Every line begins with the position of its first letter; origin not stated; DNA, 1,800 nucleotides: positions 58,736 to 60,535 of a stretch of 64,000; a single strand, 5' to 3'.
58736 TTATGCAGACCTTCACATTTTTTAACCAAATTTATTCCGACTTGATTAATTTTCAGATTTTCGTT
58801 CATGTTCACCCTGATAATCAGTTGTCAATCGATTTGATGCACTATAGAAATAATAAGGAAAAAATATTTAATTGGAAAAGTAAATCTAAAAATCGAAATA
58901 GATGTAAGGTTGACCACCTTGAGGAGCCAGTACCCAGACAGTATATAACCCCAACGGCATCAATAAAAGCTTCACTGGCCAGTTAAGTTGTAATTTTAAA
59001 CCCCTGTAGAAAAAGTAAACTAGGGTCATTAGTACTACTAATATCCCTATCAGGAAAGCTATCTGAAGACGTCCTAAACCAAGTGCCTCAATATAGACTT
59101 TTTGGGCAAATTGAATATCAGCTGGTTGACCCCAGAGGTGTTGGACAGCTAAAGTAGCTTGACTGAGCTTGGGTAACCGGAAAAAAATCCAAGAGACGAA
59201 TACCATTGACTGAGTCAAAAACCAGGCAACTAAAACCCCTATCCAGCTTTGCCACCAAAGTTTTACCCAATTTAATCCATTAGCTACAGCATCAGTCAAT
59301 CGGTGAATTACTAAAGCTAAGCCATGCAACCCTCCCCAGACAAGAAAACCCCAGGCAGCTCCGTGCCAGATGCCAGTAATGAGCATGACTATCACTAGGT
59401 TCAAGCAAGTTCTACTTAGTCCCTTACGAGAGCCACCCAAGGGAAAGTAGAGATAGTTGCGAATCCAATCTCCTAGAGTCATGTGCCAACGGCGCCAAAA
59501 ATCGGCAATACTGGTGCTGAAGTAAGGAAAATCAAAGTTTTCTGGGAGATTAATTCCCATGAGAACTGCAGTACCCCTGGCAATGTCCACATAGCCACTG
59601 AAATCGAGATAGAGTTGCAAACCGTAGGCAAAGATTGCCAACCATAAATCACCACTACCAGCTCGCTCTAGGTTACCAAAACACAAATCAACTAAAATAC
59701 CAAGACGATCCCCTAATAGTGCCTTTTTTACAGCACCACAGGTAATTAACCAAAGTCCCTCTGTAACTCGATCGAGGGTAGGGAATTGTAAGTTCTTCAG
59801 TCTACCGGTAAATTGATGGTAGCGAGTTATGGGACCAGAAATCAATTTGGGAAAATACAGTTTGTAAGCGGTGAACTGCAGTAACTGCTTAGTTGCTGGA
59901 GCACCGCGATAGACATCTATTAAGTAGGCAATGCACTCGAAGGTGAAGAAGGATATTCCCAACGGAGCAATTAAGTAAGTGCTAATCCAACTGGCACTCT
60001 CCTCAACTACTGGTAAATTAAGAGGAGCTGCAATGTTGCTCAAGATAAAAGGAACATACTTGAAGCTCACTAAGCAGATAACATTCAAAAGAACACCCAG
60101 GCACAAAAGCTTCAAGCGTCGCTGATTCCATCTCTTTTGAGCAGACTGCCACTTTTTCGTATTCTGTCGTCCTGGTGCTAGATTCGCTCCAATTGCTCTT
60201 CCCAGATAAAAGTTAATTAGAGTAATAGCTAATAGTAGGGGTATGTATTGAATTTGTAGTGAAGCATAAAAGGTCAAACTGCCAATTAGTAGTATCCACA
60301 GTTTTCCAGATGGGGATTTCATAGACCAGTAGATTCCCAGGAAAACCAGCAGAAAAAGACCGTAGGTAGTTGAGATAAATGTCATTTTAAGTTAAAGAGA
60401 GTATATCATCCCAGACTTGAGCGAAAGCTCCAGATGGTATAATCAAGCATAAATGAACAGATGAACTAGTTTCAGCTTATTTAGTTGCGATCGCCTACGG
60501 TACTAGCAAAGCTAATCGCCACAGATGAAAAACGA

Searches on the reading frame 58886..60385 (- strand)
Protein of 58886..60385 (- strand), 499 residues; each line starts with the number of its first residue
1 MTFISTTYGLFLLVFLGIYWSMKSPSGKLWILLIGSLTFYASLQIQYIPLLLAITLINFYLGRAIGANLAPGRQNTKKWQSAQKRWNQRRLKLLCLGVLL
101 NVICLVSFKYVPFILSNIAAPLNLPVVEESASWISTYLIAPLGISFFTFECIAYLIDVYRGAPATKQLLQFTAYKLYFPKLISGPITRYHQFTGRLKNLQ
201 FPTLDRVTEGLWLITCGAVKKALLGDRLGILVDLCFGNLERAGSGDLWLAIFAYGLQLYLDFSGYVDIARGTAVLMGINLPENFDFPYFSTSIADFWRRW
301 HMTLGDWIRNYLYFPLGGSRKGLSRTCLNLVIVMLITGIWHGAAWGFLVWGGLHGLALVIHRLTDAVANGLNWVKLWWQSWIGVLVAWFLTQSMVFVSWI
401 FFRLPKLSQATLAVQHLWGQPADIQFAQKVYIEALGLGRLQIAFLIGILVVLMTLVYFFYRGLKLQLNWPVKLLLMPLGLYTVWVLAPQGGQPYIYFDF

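Call 3: search_protein_families(library=pfam, proteins=[window:58886-60385:-], max_evalue=0.01)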
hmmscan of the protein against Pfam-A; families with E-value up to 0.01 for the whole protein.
window:58886-60385:- (499 aa): 1 family
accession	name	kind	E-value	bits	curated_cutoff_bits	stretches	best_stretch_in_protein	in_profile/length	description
PF03062.24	MBOAT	-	2.2e-28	100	27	1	136-392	62-325/337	MBOAT, membrane-bound O-acyltransferase family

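Call 4: search_protein_families(library=ncbifam, proteins=[window:58886-60385:-], max_evalue=0.01)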
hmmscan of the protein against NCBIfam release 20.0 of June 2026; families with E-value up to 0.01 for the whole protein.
window:58886-60385:- (499 aa): 1 family
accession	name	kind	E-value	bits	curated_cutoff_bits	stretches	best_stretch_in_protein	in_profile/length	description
TIGR04091.1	LTA_dltB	equivalog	8e-50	170.1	375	1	112-402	81-376/380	D-alanyl-lipoteichoic acid biosynthesis protein DltB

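Call 17: search_protein_families(library=phrogs, proteins=[window:58886-60385:-], max_evalue=0.001)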
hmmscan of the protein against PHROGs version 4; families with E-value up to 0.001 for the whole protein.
window:58886-60385:- (499 aa): 0 families

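Call 18: find_homologous_proteins(query=window:58886-60385:-)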
Query window:58886-60385:- (499 aa): 8000 proteins with E <= 0.001 among 8000 candidates; the best 120 are listed.
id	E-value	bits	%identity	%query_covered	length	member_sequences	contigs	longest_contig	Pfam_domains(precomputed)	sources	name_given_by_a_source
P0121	0.0e+0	1035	90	100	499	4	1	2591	PF03062.25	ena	-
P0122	1.8e-295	999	87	100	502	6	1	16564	PF03062.25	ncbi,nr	ncbi:MAG: MBOAT family protein [Symploca sp. SIO1A3]|nr:MBOAT family protein [Symploca sp. SIO1A3]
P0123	6.1e-292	987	86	100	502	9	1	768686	PF03062.25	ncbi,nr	ncbi:MAG: MBOAT family protein [Symploca sp. SIO1C2]|nr:MBOAT family protein [Symploca sp. SIO1C2]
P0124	2.6e-255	866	76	100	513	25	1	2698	PF03062.25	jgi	-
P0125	1.2e-253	861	76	100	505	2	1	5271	PF03062.25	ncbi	-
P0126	1.3e-253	861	76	100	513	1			PF03062.25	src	-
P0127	1.5e-252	857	75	100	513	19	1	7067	PF03062.25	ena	-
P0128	2.1e-248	844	73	100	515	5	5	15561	PF03062.25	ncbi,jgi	jgi:alginate O-acetyltransferase complex protein AlgI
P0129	4.5e-248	842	74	100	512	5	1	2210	PF03062.25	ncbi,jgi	jgi:alginate O-acetyltransferase complex protein AlgI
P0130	7.2e-248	842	74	100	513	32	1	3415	PF03062.25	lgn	-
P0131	2.8e-247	840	72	100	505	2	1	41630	PF03062.25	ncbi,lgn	ncbi:MAG: MBOAT family O-acyltransferase [Coleofasciculaceae cyanobacterium]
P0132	1.1e-246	838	74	100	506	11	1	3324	PF03062.25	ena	-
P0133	1.2e-246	838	75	100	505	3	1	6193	PF03062.25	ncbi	-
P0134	1.2e-246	838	73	100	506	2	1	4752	PF03062.25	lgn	-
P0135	1.6e-246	837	74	100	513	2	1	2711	PF03062.25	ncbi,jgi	jgi:alginate O-acetyltransferase complex protein AlgI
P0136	7.1e-246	835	72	100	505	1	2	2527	PF03062.25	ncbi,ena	-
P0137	2.5e-245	833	74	100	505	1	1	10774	PF03062.25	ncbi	-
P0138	1.4e-244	831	73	100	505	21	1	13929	PF03062.25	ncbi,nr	ncbi:MAG: MBOAT family protein [Cyanobacteriota bacterium]|nr:MBOAT family protein [Cyanobacteriota 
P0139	2.6e-244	830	74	100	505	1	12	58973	PF03062.25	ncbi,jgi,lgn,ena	ncbi:MAG TPA: MBOAT family protein [Candidatus Sericytochromatia bacterium]|jgi:alginate O-acetyltra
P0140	3.3e-244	830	73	100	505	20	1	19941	PF03062.25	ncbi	-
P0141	3.8e-244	830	74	100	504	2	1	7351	PF03062.25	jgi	jgi:alginate O-acetyltransferase complex protein AlgI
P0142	7.2e-244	829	72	100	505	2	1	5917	PF03062.25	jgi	-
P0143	8.7e-244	828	72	100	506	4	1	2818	PF03062.25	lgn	-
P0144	3.0e-243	827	72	100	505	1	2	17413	PF03062.25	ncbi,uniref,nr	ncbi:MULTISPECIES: MBOAT family O-acyltransferase [unclassified Coleofasciculus]|uniref:MBOAT family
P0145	4.5e-243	826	74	100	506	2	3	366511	PF03062.25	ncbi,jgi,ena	ncbi:MAG TPA: MBOAT family protein [Coleofasciculaceae cyanobacterium]|jgi:alginate O-acetyltransfer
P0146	4.7e-243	826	73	100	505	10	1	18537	PF03062.25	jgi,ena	jgi:D-alanyl-lipoteichoic acid acyltransferase DltB (MBOAT superfamily)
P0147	2.1e-242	824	73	100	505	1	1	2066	PF03062.25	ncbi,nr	ncbi:MAG: MBOAT family protein [Tolypothrix sp. T3-bin4]|nr:MBOAT family protein [Tolypothrix sp. T3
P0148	2.4e-242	824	72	100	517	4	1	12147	PF03062.25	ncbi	-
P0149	2.7e-242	823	72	100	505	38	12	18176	PF03062.25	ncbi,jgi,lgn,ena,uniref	ncbi:MAG: MBOAT family protein [Coleofasciculus sp. D1-CHI-01]|uniref:MBOAT family O-acyltransferase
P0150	5.5e-242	822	73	100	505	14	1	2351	PF03062.25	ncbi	-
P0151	7.3e-242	822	71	100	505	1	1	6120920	PF03062.25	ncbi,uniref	ncbi:MBOAT family O-acyltransferase [Lyngbya aestuarii]|uniref:MBOAT family O-acyltransferase n=1 Ta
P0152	2.3e-241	820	71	100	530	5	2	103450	PF03062.25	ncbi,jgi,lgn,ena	ncbi:MAG TPA: MBOAT family protein [Waterburya sp.]|jgi:alginate O-acetyltransferase complex protein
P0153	2.9e-241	820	71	100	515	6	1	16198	PF03062.25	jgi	jgi:alginate O-acetyltransferase complex protein AlgI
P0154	3.2e-241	820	73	100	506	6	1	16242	PF03062.25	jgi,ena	jgi:alginate O-acetyltransferase complex protein AlgI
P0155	3.3e-241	820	71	100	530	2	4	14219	PF03062.25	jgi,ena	jgi:alginate O-acetyltransferase complex protein AlgI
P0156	1.2e-240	818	71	100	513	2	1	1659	PF03062.25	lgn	-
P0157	1.5e-239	814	69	100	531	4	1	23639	PF03062.25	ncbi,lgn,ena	-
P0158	3.1e-239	813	66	100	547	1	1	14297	PF03062.25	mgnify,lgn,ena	mgnify:CR=1 FL=1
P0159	7.2e-239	812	72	100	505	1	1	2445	PF03062.25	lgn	-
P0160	1.8e-237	807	68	100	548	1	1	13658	PF03062.25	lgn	-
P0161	2.4e-237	807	69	100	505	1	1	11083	PF03062.25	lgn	-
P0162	2.9e-237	807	69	100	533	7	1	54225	PF03062.25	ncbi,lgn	ncbi:MAG: MBOAT family protein [Potamolinea sp.]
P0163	3.6e-237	806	71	100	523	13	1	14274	PF03062.25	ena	-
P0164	4.6e-237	806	75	96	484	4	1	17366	PF03062.25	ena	-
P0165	6.6e-237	806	70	100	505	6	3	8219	PF03062.25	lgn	-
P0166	8.6e-237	805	75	96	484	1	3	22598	PF03062.25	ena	-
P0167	2.1e-236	804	70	100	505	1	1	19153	PF03062.25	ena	-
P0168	2.2e-236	804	68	100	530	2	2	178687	PF03062.25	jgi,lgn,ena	jgi:alginate O-acetyltransferase complex protein AlgI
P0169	2.9e-236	803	70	100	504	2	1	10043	PF03062.25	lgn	-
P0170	5.8e-236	802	69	100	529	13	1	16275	PF03062.25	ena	-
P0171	2.4e-235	800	69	100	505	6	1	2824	PF03062.25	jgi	jgi:alginate O-acetyltransferase complex protein AlgI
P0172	6.2e-234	796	67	100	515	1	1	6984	PF03062.25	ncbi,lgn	ncbi:MAG TPA: MBOAT family protein [Allocoleopsis sp.]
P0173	1.1e-233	795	69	100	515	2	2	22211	PF03062.25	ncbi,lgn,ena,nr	ncbi:MAG TPA: membrane-bound O-acyltransferase family protein [Cyanobacteria bacterium UBA11162]|nr:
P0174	1.5e-233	795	71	100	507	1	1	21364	PF03062.25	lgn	-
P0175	1.6e-233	794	70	100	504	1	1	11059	PF03062.25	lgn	-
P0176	2.4e-232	791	70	100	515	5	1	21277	PF03062.25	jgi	jgi:alginate O-acetyltransferase complex protein AlgI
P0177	6.5e-232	789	70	100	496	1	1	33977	PF03062.25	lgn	-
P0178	2.3e-231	787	68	100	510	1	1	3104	PF03062.25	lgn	-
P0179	4.5e-231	786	68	100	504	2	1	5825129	PF03062.25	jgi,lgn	jgi:alginate O-acetyltransferase complex protein AlgI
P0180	1.9e-230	784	68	100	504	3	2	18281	PF03062.25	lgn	-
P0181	2.7e-230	784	68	100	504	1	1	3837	PF03062.25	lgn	-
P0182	4.7e-229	780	70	100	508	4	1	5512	PF03062.25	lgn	-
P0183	5.8e-229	779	69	100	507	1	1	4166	PF03062.25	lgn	-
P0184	1.1e-228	778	68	100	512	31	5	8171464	PF03062.25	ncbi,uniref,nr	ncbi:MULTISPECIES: MBOAT family protein [Moorena]|uniref:Putative membrane protein involved in D-ala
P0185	1.2e-228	778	67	100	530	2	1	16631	PF03062.25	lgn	-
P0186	1.3e-228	778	69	100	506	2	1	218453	PF03062.25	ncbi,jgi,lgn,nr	ncbi:MAG: MBOAT family protein [Kastovskya adunca ATA6-11-RM4]|jgi:alginate O-acetyltransferase comp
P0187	1.2e-227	775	69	100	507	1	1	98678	PF03062.25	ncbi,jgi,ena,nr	ncbi:MAG: MBOAT family protein [Aphanothece sp. CMT-3BRIN-NPC111]|jgi:alginate O-acetyltransferase c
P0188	2.6e-227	774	66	100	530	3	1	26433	PF03062.25,PF13813.12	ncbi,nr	ncbi:MAG: MBOAT family protein [Symploca sp. SIO2E9]|nr:MBOAT family protein [Symploca sp. SIO2E9]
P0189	2.9e-227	774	68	100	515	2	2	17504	PF03062.25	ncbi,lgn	-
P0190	4.9e-227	773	70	94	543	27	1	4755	PF03062.25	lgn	-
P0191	5.7e-227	773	68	100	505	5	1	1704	PF03062.25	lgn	-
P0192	7.0e-227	773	68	100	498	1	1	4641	PF03062.25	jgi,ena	jgi:alginate O-acetyltransferase complex protein AlgI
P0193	1.9e-226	771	68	100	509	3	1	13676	PF03062.25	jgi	jgi:alginate O-acetyltransferase complex protein AlgI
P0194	2.4e-226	771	68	100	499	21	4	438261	PF03062.25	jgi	jgi:alginate O-acetyltransferase complex protein AlgI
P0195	2.7e-226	771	67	100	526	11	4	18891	PF03062.25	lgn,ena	-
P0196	3.0e-226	770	69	100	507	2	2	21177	PF03062.25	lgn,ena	-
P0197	1.8e-225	768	67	100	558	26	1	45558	PF03062.25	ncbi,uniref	ncbi:MBOAT family protein [Trichocoleus sp. ST-U2]|uniref:MBOAT family O-acyltransferase n=2 Tax=Cya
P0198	3.3e-225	767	65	100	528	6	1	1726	PF03062.25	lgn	-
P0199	1.4e-223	762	65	100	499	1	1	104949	PF03062.25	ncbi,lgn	-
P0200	4.2e-223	760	64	100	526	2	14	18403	PF03062.25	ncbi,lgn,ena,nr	ncbi:MAG TPA: membrane-bound O-acyltransferase family protein [Cyanobacteria bacterium UBA11149]|nr:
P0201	1.3e-222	758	65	100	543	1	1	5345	PF03062.25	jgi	jgi:alginate O-acetyltransferase complex protein AlgI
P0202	2.9e-222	757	68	100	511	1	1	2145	PF03062.25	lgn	-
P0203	3.1e-222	757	66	100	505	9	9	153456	PF03062.25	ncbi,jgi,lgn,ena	-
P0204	3.8e-222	757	66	99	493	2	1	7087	PF03062.25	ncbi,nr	ncbi:MAG: MBOAT family protein [Cyanobacteria bacterium CRU_2_1]|nr:MBOAT family protein [Cyanobacte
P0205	3.9e-222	757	65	100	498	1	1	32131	PF03062.25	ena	-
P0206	1.5e-220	752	65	100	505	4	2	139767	PF03062.25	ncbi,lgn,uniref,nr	ncbi:MBOAT family protein [Planktothrix sp. FACHB-1355]|uniref:MBOAT family protein n=1 Tax=Aerosakk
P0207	1.6e-220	752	65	100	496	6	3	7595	PF03062.25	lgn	-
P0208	3.0e-219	747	65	100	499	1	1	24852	PF03062.25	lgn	-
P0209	5.5e-219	746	65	100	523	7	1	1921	PF03062.25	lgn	-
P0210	7.2e-219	746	65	100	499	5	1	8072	PF03062.25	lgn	-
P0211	1.0e-218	746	65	100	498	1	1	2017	PF03062.25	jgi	jgi:alginate O-acetyltransferase complex protein AlgI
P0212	6.3e-218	743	63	100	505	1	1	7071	PF03062.25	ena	-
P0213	7.0e-218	743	65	100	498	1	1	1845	PF03062.25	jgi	jgi:alginate O-acetyltransferase complex protein AlgI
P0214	8.5e-218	743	65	100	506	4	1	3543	PF03062.25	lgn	-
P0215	1.1e-217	742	64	100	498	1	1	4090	PF03062.25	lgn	-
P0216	1.9e-217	741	64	100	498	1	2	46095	PF03062.25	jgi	jgi:alginate O-acetyltransferase complex protein AlgI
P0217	2.0e-217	741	65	100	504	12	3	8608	PF03062.25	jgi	jgi:alginate O-acetyltransferase complex protein AlgI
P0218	6.0e-217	740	63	100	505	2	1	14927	PF03062.25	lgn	-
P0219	6.8e-217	740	65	100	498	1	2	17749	PF03062.25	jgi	jgi:alginate O-acetyltransferase complex protein AlgI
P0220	7.1e-217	740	64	100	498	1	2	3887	PF03062.25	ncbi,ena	-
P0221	9.1e-217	739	64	100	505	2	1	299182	PF03062.25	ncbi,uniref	ncbi:MBOAT family protein [Aerosakkonemataceae cyanobacterium BLCC-F154]|uniref:MBOAT family protein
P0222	9.2e-217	739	64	100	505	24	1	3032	PF03062.25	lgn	-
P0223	9.7e-217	739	65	100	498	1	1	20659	PF03062.25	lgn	-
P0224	9.9e-217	739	64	100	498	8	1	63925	PF03062.25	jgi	jgi:alginate O-acetyltransferase complex protein AlgI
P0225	3.7e-216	737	65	100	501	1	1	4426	PF03062.25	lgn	-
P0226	4.1e-216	737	64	100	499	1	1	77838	PF03062.25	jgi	-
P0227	6.2e-216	736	66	100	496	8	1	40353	PF03062.25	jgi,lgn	jgi:alginate O-acetyltransferase complex protein AlgI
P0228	8.6e-216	736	65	100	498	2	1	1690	PF03062.25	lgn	-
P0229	1.0e-215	736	65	100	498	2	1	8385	PF03062.25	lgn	-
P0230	1.1e-215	736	64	100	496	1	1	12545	PF03062.25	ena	-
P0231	1.9e-215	735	64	100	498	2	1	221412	PF03062.25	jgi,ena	jgi:alginate O-acetyltransferase complex protein AlgI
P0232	2.2e-215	735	64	100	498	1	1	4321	PF03062.25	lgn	-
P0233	2.3e-215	734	64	100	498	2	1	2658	PF03062.25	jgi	jgi:alginate O-acetyltransferase complex protein AlgI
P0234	2.5e-215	734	65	100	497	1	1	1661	PF03062.25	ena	-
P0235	3.1e-215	734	64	100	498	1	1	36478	PF03062.25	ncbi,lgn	ncbi:MAG: MBOAT family protein [Elainellaceae cyanobacterium]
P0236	3.9e-215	734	64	100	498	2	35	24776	PF03062.25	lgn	-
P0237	1.0e-214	732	66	100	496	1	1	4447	PF03062.25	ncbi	-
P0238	1.6e-214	732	65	100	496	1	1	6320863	PF03062.25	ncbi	ncbi:MAG: MBOAT family O-acyltransferase [Stenomitos frigidus ULC029]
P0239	1.6e-214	732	64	100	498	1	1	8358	PF03062.25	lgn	-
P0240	1.7e-214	732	64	100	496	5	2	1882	PF03062.25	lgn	-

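Call 19: find_encoding_contigs(protein=P0123, flank=6000, max_places=2)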
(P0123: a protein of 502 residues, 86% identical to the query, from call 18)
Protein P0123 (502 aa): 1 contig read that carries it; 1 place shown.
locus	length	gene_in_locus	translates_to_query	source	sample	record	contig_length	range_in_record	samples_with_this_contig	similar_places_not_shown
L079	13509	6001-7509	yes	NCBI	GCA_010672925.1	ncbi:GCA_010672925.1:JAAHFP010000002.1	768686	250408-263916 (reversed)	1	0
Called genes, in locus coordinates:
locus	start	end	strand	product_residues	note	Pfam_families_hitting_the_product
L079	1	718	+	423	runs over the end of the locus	PF00675:Peptidase_M16, PF05193:Peptidase_M16_C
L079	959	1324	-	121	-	PF18480:DUF5615 (weak)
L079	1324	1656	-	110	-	PF04255:DUF433 (weak)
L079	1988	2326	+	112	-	-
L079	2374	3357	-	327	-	PF04055:Radical_SAM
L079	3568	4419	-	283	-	PF04784:DUF547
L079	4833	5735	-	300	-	PF01007:IRK (faint), PF07885:Ion_trans_2, PF17655:IRK_C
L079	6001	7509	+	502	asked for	PF03062:MBOAT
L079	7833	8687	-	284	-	-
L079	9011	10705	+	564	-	PF07690:MFS_1, PF13347:MFS_2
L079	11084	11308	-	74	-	-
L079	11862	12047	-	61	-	-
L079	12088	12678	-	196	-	-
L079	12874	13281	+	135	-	-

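Call 20: find_encoding_contigs(protein=P0184, flank=6000, max_places=2)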
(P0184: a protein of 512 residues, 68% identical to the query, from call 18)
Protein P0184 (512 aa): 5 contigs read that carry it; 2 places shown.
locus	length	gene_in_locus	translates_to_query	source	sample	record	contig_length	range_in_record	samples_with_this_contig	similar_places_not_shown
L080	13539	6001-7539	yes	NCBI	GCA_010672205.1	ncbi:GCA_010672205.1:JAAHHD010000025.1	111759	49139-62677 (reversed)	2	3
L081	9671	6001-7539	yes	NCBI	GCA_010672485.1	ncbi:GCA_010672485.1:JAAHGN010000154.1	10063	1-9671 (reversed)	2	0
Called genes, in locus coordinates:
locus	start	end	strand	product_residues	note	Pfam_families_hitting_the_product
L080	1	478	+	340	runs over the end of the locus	PF00490:ALAD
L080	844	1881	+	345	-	-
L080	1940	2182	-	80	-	-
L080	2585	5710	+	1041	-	PF07611:DUF1574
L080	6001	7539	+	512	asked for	PF03062:MBOAT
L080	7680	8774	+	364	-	PF01578:Cytochrom_C_asm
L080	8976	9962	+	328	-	PF08872:KGK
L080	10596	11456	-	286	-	PF01385:OrfB_IS605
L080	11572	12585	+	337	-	PF01171:ATP_bind_3, PF22132:TilS-like (weak), PF09179:TilS (weak)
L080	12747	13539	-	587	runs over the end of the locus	PF28019:HmpF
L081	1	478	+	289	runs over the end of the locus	PF00490:ALAD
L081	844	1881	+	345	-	-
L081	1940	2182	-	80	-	-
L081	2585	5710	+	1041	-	PF07611:DUF1574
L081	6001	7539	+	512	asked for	PF03062:MBOAT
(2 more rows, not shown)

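Call 21: find_encoding_contigs(protein=P0151, flank=6000, max_places=2)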
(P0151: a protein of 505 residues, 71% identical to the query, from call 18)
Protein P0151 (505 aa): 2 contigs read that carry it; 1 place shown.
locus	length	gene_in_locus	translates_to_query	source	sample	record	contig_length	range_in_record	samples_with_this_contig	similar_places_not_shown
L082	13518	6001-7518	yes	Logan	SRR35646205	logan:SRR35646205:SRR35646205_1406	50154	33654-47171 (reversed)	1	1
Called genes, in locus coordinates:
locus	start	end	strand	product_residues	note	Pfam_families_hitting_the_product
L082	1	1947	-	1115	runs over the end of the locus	PF00311:PEPcase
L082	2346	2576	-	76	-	-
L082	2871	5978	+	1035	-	PF07611:DUF1574 (weak)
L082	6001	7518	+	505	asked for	PF03062:MBOAT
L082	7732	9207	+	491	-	PF00924:MS_channel_2nd, PF21082:MS_channel_3rd, PF00027:cNMP_binding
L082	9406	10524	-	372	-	PF01699:Na_Ca_ex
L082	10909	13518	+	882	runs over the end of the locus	PF03065:Glyco_hydro_57, PF12055:DUF3536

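Call 24: find_encoding_contigs(protein=P0122, flank=8000, max_places=2)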
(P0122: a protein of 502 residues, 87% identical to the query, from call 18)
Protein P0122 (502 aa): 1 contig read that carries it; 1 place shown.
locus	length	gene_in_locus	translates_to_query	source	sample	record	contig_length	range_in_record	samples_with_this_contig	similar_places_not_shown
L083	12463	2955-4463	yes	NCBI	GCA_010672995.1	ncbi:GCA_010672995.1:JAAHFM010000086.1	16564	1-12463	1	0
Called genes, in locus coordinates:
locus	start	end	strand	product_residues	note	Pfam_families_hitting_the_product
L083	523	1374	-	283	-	PF04784:DUF547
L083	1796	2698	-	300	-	PF01007:IRK (faint), PF07885:Ion_trans_2, PF17655:IRK_C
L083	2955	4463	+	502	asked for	PF03062:MBOAT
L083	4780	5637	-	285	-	-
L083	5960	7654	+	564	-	PF07690:MFS_1, PF13347:MFS_2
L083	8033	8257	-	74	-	-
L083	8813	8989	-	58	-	-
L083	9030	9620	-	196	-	-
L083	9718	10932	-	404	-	-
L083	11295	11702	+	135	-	-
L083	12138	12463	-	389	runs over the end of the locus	PF00487:FA_desaturase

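Call 53: find_related_loci(query=A4, collection=metagenome_contigs, flank=7000)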
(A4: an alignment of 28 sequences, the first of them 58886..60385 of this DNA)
Query A4 (499 aa) in metagenome_contigs; peptide patterns used: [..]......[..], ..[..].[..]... (x = any residue, [..] = any of these).
600 stretches matched a pattern (row limit reached: there are more); 600 encode a relative of the query (tblastn E <= 1e-3); the best 80 are kept; 80 distinct loci.
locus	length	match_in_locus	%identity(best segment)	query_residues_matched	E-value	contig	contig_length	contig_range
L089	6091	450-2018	61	1-499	0e+0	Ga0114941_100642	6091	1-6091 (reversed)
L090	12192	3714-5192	62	1-499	0e+0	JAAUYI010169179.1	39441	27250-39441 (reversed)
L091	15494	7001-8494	62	1-499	0e+0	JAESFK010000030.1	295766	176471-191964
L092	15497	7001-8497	60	1-499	0e+0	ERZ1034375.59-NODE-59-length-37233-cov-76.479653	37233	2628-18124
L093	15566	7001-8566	58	1-499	0e+0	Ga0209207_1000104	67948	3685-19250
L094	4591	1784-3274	57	1-499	0e+0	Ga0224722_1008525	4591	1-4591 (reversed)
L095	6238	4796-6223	55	19-499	4e-158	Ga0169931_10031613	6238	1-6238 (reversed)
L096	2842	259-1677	35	1-499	2e-84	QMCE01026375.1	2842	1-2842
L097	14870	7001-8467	34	1-499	1e-78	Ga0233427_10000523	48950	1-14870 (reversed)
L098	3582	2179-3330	37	1-410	5e-77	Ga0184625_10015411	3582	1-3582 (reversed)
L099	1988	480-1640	39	3-412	6e-80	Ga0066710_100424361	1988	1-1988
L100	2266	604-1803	36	1-417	2e-78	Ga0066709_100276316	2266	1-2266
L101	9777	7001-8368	35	10-499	4e-76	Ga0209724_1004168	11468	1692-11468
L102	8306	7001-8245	34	25-452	6e-76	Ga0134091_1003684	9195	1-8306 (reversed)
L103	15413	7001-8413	35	10-499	8e-76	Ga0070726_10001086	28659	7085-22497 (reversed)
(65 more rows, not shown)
